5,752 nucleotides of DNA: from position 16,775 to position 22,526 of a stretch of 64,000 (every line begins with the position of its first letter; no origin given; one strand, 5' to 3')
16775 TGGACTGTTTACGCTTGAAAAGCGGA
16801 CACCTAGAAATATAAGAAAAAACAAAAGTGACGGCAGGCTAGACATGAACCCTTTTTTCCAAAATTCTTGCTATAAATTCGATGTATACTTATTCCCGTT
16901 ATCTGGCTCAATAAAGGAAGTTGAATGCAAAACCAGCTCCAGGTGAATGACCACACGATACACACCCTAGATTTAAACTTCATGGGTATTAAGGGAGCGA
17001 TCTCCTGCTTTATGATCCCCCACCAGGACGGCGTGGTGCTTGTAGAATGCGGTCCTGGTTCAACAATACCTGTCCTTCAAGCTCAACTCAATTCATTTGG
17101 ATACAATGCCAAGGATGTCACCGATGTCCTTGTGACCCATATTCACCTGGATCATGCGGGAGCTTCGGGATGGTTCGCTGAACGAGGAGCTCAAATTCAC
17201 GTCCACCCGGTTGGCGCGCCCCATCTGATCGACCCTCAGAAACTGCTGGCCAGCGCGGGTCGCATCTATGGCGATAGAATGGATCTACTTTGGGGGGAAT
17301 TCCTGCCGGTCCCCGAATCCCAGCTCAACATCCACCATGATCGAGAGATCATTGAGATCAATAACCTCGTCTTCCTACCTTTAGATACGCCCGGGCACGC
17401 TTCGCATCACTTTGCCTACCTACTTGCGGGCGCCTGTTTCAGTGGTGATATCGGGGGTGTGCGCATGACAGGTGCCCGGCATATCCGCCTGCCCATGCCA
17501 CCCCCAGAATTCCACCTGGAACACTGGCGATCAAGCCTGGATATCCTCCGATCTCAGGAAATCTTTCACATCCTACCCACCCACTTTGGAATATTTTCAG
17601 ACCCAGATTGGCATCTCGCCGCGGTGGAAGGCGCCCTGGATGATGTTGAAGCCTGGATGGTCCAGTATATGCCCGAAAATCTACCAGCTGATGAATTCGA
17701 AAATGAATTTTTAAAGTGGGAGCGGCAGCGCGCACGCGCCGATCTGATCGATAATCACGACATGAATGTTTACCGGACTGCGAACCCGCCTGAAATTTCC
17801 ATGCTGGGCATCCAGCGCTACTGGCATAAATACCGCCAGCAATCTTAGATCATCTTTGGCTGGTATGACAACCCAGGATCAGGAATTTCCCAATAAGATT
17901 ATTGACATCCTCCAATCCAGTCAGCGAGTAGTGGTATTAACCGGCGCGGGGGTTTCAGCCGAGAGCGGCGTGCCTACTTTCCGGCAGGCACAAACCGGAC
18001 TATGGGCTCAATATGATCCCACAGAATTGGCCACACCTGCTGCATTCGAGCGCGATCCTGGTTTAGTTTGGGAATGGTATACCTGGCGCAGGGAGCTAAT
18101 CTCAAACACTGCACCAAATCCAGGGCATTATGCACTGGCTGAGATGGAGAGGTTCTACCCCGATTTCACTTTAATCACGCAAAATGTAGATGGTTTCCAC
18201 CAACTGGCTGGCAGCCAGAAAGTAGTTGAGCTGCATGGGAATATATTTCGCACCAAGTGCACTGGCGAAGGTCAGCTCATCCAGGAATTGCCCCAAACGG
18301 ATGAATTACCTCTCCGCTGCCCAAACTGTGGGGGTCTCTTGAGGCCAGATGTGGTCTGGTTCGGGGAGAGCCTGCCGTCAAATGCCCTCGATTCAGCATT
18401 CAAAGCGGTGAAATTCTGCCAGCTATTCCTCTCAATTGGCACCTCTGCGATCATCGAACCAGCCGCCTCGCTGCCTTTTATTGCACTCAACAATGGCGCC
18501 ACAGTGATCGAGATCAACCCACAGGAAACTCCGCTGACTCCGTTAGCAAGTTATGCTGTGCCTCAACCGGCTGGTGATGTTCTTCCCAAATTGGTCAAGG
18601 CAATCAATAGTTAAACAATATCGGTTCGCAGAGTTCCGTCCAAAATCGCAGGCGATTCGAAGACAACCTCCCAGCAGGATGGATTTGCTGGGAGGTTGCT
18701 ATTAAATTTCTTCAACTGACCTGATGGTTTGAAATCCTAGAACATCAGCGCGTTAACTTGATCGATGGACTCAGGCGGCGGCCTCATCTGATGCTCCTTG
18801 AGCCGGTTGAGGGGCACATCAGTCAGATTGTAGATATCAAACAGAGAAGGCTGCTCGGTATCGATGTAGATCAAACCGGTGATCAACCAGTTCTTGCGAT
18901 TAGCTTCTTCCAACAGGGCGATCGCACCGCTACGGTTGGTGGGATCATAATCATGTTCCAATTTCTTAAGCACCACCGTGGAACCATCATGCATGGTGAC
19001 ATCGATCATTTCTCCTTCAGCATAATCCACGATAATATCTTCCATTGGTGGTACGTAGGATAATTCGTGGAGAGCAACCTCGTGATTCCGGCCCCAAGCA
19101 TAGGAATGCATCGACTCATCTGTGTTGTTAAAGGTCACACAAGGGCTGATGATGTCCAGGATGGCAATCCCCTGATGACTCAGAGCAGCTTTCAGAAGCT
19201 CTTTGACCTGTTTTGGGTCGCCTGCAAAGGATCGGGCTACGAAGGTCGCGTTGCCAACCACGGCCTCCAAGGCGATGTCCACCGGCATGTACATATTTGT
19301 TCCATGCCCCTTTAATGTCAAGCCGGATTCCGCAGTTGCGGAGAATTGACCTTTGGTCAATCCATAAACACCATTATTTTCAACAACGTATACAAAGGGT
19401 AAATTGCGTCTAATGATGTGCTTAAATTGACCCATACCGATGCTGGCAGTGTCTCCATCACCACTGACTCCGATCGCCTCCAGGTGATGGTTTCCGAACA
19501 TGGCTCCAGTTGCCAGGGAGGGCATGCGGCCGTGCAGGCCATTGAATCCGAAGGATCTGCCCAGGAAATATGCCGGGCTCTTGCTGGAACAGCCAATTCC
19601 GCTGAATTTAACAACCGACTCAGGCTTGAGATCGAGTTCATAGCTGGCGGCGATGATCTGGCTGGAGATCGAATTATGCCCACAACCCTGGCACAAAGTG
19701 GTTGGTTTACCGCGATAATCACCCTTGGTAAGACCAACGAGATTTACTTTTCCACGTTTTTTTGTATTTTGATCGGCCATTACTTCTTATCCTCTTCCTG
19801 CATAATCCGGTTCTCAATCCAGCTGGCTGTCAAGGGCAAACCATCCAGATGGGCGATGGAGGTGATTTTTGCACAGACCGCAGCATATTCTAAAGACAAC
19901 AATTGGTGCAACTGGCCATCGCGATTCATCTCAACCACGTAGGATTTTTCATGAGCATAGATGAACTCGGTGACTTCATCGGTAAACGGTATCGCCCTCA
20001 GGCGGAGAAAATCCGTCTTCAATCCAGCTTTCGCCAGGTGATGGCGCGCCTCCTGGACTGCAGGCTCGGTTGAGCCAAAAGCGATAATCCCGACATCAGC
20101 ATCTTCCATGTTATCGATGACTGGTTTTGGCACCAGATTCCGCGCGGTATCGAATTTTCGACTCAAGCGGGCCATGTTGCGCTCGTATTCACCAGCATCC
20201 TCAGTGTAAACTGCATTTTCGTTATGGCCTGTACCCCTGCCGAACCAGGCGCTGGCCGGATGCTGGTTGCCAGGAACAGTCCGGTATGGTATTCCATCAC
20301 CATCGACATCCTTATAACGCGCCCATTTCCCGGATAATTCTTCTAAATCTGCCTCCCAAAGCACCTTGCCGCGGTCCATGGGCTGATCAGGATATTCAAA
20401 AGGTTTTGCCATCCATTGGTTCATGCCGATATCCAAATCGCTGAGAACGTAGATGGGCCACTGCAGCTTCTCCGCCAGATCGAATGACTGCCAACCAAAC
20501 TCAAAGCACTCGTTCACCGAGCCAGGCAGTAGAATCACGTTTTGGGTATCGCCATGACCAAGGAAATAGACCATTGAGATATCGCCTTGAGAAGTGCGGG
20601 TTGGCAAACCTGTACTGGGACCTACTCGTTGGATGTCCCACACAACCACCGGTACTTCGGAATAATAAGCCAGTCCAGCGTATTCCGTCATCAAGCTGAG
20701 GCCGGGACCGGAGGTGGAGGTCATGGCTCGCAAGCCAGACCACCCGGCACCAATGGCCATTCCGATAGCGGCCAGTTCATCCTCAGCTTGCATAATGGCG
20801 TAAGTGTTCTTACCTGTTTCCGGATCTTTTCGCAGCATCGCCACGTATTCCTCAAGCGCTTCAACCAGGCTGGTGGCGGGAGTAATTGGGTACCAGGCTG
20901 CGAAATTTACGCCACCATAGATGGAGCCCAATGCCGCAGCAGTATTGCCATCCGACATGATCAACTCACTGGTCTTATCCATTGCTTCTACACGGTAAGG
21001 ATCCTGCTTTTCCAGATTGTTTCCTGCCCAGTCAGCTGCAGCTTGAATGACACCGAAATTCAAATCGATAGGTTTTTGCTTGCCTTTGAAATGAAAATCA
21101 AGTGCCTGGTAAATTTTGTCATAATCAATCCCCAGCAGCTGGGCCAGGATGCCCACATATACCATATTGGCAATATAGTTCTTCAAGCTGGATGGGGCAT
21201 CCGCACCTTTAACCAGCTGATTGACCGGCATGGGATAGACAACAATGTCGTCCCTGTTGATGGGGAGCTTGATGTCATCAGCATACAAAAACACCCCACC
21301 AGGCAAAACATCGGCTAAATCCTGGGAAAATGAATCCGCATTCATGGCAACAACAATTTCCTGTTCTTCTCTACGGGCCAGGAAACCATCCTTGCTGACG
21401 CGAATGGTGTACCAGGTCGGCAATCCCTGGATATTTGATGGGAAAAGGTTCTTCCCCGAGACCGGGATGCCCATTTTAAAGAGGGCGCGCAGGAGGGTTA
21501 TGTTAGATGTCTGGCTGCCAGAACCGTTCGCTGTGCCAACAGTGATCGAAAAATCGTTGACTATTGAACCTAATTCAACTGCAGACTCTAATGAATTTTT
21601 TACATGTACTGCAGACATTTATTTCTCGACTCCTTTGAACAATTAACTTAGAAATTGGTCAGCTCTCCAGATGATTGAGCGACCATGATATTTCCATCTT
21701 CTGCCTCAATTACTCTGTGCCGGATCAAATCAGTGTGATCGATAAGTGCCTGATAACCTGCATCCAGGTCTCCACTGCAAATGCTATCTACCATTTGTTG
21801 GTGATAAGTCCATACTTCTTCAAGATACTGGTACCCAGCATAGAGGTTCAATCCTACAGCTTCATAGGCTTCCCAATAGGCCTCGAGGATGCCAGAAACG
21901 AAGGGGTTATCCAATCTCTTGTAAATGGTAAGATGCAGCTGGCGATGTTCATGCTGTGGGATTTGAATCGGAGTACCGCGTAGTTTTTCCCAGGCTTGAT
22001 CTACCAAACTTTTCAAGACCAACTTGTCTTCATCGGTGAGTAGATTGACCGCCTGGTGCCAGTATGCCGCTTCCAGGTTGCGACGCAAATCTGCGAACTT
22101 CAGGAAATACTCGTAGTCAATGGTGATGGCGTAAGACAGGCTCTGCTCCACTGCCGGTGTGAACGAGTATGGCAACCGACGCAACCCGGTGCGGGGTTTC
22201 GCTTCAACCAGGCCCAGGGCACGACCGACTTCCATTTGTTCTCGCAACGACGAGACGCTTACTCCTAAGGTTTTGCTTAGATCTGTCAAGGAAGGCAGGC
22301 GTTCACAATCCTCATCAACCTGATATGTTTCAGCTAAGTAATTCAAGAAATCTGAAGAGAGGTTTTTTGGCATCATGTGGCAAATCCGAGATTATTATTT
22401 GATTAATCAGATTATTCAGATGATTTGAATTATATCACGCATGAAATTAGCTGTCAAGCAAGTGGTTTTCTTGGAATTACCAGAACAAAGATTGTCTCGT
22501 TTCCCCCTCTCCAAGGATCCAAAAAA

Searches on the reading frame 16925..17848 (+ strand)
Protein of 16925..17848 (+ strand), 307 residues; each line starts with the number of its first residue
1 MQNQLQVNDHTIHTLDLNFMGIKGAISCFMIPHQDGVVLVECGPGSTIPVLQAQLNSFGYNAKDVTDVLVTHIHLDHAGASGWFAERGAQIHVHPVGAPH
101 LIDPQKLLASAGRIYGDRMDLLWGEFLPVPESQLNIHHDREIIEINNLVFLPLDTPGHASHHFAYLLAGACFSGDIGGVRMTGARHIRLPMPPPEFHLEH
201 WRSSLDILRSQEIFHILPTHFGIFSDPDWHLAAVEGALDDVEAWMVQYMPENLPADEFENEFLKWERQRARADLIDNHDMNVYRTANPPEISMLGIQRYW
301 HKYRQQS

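Call 51: search_protein_families(library=pfam, proteins=[window:16925-17848:+], max_evalue=0.00001)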
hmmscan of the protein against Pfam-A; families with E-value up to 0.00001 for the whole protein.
window:16925-17848:+ (307 aa): 1 family
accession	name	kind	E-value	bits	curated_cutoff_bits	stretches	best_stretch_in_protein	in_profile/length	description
PF00753.33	Lactamase_B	-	1.8e-20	74.1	22.7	1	24-220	4-196/196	Metallo-beta-lactamase superfamily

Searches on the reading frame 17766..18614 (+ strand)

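Call 51: search_protein_families(library=pfam, proteins=[window:17766-18614:+], max_evalue=0.00001)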
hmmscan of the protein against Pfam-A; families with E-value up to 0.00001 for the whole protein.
window:17766-18614:+ (282 aa): 1 family
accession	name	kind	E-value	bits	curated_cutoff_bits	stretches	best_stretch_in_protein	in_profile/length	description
PF02146.23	SIR2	-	1.1e-50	172.5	24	1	60-232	1-180/180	Sir2 family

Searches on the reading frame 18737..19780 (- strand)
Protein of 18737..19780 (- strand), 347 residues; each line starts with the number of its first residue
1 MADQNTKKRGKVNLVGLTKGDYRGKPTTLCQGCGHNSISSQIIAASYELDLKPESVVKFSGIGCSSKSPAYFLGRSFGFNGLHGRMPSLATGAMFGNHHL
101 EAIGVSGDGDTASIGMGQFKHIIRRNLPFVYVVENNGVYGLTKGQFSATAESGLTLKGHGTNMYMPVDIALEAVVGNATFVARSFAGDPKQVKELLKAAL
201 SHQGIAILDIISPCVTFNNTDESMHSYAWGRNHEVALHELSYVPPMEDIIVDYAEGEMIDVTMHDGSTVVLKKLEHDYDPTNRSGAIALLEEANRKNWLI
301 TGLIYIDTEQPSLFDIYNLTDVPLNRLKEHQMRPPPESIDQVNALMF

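Call 51: search_protein_families(library=pfam, proteins=[window:18737-19780:-], max_evalue=0.00001)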
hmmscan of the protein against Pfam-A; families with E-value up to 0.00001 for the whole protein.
window:18737-19780:- (347 aa): 2 families
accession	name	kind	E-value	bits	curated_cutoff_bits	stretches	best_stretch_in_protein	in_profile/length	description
PF02775.26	TPP_enzyme_C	-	2.6e-20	73.2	21.9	1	62-210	2-151/151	Thiamine pyrophosphate enzyme, C-terminal TPP binding domain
PF12367.13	PFO_beta_C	-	1.1e-06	29.1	24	0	272-314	18-58/66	Pyruvate ferredoxin oxidoreductase beta subunit C terminal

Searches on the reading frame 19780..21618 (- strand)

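Call 51: search_protein_families(library=pfam, proteins=[window:19780-21618:-], max_evalue=0.00001)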
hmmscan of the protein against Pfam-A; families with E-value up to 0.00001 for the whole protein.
window:19780-21618:- (612 aa): 2 families
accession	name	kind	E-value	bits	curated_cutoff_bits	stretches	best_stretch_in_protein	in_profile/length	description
PF01855.24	POR_N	-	2.2e-46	158.9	27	1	231-397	2-157/231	Pyruvate flavodoxin/ferredoxin oxidoreductase, thiamine diP-bdg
PF01558.24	POR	-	2.2e-25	90.2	27.4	1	32-195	2-172/173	Pyruvate ferredoxin/flavodoxin oxidoreductase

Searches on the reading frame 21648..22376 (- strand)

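Call 51: search_protein_families(library=pfam, proteins=[window:21648-22376:-], max_evalue=0.00001)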
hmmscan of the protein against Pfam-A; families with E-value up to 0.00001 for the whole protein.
window:21648-22376:- (242 aa): 1 family
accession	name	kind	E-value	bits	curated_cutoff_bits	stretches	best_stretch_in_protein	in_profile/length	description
PF07729.17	FCD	-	1.3e-14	55.1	24.3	1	96-215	4-123/125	FCD domain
